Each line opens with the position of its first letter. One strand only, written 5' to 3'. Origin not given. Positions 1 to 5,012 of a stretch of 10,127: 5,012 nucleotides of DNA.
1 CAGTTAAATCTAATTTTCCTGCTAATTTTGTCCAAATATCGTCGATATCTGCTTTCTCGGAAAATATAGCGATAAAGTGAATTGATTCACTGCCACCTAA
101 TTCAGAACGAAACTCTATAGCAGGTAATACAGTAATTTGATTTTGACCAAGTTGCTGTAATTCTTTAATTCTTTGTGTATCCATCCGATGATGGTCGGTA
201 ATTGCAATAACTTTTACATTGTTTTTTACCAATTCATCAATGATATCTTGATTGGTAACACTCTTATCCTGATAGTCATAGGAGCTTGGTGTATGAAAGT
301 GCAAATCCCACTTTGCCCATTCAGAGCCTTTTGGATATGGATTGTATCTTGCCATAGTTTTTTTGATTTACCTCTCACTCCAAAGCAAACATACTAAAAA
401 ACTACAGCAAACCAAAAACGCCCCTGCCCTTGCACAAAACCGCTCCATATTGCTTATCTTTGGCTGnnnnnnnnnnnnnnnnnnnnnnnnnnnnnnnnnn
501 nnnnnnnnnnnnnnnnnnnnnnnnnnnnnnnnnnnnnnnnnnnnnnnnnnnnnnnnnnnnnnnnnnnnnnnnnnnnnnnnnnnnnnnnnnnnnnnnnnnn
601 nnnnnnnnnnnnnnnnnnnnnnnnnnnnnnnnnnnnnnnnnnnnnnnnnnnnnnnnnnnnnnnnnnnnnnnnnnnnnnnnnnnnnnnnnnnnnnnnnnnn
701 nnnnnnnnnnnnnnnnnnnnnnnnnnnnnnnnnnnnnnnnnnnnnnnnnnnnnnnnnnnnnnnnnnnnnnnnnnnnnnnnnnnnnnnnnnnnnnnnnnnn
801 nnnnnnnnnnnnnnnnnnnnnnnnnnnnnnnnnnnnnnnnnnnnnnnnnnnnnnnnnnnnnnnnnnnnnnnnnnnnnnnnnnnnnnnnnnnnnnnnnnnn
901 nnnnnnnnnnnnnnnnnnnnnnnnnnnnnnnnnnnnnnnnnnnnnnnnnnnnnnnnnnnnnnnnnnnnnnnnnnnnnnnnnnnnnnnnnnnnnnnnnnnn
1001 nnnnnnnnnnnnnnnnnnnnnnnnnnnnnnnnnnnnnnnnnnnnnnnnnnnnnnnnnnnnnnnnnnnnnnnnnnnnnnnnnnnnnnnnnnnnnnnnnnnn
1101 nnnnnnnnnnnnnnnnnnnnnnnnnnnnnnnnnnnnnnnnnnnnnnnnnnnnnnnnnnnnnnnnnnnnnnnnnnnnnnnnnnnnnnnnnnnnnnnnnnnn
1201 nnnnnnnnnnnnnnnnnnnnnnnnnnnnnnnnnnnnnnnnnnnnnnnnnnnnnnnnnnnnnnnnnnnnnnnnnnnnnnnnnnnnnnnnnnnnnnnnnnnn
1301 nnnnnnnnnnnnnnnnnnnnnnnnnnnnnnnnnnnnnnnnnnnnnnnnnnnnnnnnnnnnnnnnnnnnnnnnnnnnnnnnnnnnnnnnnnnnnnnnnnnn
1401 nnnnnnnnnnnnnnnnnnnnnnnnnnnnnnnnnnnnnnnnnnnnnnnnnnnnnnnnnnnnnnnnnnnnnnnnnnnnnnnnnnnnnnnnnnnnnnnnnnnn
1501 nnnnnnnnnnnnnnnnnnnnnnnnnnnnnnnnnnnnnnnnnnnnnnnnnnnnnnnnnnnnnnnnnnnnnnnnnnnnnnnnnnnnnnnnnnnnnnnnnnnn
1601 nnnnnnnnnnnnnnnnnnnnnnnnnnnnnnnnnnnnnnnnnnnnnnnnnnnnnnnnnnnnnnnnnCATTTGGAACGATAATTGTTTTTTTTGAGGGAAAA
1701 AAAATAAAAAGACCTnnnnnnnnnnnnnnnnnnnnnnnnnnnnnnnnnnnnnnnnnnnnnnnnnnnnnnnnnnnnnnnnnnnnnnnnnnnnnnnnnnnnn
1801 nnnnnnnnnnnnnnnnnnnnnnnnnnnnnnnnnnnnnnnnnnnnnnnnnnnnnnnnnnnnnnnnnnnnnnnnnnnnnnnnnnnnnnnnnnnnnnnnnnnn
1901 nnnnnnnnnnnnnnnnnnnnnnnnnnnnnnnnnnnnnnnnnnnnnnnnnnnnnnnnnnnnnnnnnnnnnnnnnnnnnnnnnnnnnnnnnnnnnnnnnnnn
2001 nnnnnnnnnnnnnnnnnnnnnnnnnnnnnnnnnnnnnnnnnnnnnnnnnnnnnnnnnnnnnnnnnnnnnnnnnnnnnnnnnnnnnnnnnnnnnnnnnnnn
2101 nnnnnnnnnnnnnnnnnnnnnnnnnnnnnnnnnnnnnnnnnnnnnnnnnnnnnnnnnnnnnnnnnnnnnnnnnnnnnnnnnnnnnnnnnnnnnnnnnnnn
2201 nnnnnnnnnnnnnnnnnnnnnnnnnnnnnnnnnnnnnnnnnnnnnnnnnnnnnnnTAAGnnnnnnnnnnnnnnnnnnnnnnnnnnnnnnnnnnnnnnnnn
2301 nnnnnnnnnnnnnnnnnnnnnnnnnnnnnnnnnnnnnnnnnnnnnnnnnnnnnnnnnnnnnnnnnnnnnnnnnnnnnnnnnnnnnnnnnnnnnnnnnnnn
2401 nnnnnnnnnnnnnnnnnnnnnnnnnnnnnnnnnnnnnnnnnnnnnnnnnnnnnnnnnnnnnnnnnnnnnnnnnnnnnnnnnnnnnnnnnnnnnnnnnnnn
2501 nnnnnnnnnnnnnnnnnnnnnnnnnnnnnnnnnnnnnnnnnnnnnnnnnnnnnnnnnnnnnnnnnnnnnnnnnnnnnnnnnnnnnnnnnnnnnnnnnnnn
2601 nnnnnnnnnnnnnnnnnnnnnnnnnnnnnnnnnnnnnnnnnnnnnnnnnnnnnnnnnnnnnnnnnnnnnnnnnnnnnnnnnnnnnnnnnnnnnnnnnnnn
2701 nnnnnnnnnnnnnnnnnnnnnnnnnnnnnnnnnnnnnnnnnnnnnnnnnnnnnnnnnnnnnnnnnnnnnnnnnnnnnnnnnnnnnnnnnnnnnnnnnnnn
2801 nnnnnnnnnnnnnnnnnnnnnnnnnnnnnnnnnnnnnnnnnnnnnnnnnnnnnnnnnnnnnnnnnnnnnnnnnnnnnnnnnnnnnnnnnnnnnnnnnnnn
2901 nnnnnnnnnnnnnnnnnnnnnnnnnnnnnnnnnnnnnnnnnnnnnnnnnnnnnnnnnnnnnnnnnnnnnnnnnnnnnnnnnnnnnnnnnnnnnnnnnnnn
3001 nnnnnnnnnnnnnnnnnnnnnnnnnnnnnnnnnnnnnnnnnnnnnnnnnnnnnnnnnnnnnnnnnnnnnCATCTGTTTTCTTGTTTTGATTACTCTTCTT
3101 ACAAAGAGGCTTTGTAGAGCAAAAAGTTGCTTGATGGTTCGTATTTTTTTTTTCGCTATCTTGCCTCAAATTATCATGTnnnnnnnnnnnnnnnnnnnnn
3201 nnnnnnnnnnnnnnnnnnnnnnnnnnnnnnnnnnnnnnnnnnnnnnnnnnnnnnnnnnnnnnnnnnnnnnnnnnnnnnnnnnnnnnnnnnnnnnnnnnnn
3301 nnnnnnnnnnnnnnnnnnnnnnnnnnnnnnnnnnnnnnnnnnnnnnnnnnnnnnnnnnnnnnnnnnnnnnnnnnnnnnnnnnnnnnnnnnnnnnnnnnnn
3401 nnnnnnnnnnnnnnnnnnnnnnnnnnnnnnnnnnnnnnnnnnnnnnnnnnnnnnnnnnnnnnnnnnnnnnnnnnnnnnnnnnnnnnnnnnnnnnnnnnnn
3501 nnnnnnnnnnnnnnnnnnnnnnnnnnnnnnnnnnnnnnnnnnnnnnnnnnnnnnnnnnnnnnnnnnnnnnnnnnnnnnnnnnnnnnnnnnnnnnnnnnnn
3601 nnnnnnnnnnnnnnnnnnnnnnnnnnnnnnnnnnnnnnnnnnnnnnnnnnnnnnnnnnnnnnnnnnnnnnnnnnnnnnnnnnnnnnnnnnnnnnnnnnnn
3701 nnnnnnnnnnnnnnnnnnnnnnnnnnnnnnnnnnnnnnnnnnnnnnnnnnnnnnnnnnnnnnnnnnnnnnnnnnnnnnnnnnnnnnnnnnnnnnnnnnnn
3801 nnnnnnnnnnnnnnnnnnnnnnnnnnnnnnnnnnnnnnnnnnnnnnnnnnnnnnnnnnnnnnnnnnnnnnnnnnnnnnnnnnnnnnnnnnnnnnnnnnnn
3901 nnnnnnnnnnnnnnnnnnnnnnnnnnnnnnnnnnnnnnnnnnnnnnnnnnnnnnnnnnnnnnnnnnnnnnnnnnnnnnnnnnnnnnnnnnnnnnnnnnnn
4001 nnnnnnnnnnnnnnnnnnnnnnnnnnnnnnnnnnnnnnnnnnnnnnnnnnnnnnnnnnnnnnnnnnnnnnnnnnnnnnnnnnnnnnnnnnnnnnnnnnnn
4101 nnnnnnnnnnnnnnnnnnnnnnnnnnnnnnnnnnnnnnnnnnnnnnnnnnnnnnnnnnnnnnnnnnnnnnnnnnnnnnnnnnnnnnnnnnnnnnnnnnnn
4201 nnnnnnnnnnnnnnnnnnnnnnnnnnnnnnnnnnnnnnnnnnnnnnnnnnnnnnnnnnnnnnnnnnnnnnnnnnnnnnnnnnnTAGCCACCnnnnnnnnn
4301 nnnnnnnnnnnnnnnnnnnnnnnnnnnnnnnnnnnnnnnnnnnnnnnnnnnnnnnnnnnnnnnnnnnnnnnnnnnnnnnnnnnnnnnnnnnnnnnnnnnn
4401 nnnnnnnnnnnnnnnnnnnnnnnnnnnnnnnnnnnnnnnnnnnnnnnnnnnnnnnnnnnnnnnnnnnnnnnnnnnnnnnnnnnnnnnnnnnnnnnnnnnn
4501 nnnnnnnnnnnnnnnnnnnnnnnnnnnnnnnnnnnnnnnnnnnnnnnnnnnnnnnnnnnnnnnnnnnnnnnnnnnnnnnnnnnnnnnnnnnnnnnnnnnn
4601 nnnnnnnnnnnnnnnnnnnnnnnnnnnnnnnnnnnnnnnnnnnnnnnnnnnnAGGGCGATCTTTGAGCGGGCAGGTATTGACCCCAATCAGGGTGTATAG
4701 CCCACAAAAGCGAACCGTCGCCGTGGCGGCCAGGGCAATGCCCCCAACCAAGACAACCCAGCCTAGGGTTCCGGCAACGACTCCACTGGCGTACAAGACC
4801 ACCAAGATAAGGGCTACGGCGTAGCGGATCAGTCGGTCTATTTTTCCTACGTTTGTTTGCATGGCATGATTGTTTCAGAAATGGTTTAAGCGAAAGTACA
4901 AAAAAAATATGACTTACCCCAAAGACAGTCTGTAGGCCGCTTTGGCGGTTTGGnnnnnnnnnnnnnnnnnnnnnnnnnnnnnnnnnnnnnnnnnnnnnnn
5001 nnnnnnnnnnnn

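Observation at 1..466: Abrupt compositional boundary: an AT-rich PHP-domain gene fragment that continues off-window, probably the edge of a horizontally acquired block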

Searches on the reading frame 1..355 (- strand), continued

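Call 32: search_protein_families(library=pfam, proteins=[L005:4975-8109:+, L006:6254-9985:+, L011:4799-8317:+, L004:9493-9984:+, L009:289-594:+, L008:1308-1988:+, L018:8968-9921:+, L003:2808-4310:+, L003:2128-2808:+, L007:9449-10000:+], max_evalue=0.001)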
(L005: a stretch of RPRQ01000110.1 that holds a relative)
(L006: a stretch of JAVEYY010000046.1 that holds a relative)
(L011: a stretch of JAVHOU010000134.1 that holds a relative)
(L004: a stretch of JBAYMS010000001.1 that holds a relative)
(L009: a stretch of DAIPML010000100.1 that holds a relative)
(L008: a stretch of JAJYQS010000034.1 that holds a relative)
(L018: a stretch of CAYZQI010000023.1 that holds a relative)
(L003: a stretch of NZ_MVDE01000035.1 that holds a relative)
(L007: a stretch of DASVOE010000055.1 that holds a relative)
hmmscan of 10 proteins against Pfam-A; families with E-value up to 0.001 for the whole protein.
L005:4975-8109:+ (1045 aa): 4 families
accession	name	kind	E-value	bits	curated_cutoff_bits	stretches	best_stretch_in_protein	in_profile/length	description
PF18135.7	Type_ISP_C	-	2.3e-78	264.1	25.9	1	691-1037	1-341/342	Type ISP C-terminal specificity domain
PF02384.22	N6_Mtase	-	9.1e-11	42.1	20.4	1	299-565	4-188/311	N-6 DNA Methylase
PF07669.17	Eco57I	-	5.3e-08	33.6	25.3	1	434-589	17-165/171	Eco57I restriction-modification methylase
PF20473.4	MmeI_Mtase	-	2.2e-06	27.5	27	1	366-549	12-188/259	MmeI, DNA-methyltransferase domain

L006:6254-9985:+ (1244 aa): 6 families
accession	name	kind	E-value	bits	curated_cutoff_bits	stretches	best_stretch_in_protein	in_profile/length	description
PF23653.1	DUF7149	-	1.4e-103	346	27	1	6-243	1-239/239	Domain of unknown function (DUF7149)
PF25120.1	DUF7814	-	3.3e-100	334.9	27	1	244-471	1-228/228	Domain of unknown function (DUF7814)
PF07669.17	Eco57I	-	3.7e-25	89.4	25.3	1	631-920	1-171/171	Eco57I restriction-modification methylase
PF20473.4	MmeI_Mtase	-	7.9e-10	38.8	27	1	539-739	15-171/259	MmeI, DNA-methyltransferase domain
PF12950.13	TaqI_C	-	1.1e-09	39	26.5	1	1096-1185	29-118/118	TaqI-like C-terminal specificity domain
PF02384.22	N6_Mtase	-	7e-09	35.9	20.4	1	826-950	123-248/311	N-6 DNA Methylase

L011:4799-8317:+ (1173 aa): 2 families
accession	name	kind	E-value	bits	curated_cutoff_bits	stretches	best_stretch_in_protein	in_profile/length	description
PF07669.17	Eco57I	-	4e-19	69.8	25.3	1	411-579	2-168/171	Eco57I restriction-modification methylase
PF20473.4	MmeI_Mtase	-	4e-10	39.8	27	1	378-550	23-201/259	MmeI, DNA-methyltransferase domain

L004:9493-9984:+ (164 aa): 1 family
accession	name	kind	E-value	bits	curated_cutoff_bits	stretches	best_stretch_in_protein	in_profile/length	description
PF22522.2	DUF6998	-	1.4e-06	28.8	27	1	39-140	26-118/136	Family of unknown function (DUF6998)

L009:289-594:+ (102 aa): 3 families
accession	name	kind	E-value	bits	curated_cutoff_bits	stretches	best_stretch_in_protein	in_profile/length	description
PF13560.12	HTH_31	-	1.8e-08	35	27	1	11-69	2-61/64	Helix-turn-helix domain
PF01381.28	HTH_3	-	9.4e-07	29.2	23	1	15-69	1-55/55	Helix-turn-helix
PF12844.13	HTH_19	-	3.3e-06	27.4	30.2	1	13-70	2-59/64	Helix-turn-helix domain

L008:1308-1988:+ (227 aa): 1 family
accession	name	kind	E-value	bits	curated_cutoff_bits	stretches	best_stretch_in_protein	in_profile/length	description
PF17761.7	DUF1016_N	-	9.3e-27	94.2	32.8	1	57-197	7-137/137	DUF1016 N-terminal domain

L018:8968-9921:+ (318 aa): 0 families

L003:2808-4310:+ (501 aa): 1 family
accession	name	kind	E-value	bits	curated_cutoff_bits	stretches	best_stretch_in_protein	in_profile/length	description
PF03747.19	ADP_ribosyl_GH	-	8e-46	157.4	26.2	1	9-350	1-286/287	ADP-ribosylglycohydrolase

L003:2128-2808:+ (227 aa): 1 family
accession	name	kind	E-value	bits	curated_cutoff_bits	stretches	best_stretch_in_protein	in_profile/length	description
PF14487.12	DarT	-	3.1e-20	73.2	22.5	1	25-212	2-188/201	ssDNA thymidine ADP-ribosyltransferase, DarT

L007:9449-10000:+ (184 aa): 2 families
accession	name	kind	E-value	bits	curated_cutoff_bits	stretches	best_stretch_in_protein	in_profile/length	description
PF13772.11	AIG2_2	-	3.3e-11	43.9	27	1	60-142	2-82/83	AIG2-like family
PF06094.17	GGACT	-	7.6e-09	36.6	22.8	1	3-107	1-102/120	Gamma-glutamyl cyclotransferase, AIG2-like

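Call 37: search_protein_representatives(protein=window:1-355:-)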
Query: 118 residues. Proteins with E-value up to 0.001 (for the whole library): 1484; up to 1e-10: 422; up to 1e-30: 160. The best 150 are listed.
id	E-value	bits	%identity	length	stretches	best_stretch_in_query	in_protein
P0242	9.5e-52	190.3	72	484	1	4-118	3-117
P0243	2.3e-47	176.2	69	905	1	6-118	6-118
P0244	1.6e-46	173.5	68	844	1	9-118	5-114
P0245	6.1e-45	168.3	68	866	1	9-118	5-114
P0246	8.6e-45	167.9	69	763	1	6-118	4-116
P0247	1.0e-44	167.6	66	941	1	6-118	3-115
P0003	1.2e-44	167.4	66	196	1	7-118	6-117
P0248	1.2e-44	167.4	65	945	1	7-118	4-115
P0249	1.2e-44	167.4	66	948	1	6-117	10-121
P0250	1.3e-44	167.3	68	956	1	7-118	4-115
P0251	2.3e-44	166.5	66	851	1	9-118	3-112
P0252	3.8e-44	165.8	65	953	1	5-117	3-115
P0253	3.9e-44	165.7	63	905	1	3-112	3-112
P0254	4.7e-44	165.5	68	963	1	4-118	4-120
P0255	2.1e-43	163.4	65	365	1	6-118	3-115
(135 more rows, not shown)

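Call 73: search_protein_families(library=pfam, alignment_id=A2, max_evalue=0.00001)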
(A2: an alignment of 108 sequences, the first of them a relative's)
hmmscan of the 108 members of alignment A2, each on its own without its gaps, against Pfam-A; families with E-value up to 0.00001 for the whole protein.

A. member 1, L001:5339-6157:+ (273 aa): 1 family
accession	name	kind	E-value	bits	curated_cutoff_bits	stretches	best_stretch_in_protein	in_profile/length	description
PF19576.4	Acyltransf_2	-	6.7e-50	169.9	27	1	19-272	8-262/266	Acyltransferase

B. families by the number of members that match (of 108 scanned): 130 families (the first 25 are shown)
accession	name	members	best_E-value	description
PF02384.22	N6_Mtase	4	5.7e-116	N-6 DNA Methylase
PF07669.17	Eco57I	4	3.7e-25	Eco57I restriction-modification methylase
PF02661.23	Fic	3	3.8e-13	Fic/DOC family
PF20473.4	MmeI_Mtase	3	4e-10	MmeI, DNA-methyltransferase domain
PF00535.33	Glycos_transf_2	2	3.8e-31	Glycosyl transferase family 2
PF12833.13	HTH_18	2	1.3e-20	Helix-turn-helix domain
PF00165.29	HTH_AraC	2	1.4e-15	Bacterial regulatory helix-turn-helix proteins, AraC family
PF07228.17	SpoIIE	2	3.8e-15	Stage II sporulation protein E (SpoIIE)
PF13641.12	Glyco_tranf_2_3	2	1.1e-08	Glycosyltransferase like family 2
PF01642.28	MM_CoA_mutase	1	1.2e-236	Methylmalonyl-CoA mutase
PF23653.1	DUF7149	1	1.4e-103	Domain of unknown function (DUF7149)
PF25120.1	DUF7814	1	3.3e-100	Domain of unknown function (DUF7814)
PF03976.20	PPK2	1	5.5e-95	Polyphosphate kinase 2 (PPK2)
PF02447.22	GntP_permease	1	3.9e-84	GntP family permease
PF00218.27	IGPS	1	3e-83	Indole-3-glycerol phosphate synthase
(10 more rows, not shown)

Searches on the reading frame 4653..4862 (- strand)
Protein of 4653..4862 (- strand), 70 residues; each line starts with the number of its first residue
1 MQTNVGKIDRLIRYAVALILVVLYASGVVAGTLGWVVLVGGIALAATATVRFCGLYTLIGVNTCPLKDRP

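Call 66: search_protein_families(library=pfam, proteins=[window:4653-4862:-], max_evalue=0.001)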
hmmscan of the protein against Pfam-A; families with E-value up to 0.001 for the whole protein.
window:4653-4862:- (70 aa): 1 family
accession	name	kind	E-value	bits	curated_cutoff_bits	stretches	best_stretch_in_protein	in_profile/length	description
PF11127.14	YgaP-like_TM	-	2.4e-19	69.7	25.3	1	1-66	1-65/66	Inner membrane protein YgaP-like, transmembrane domain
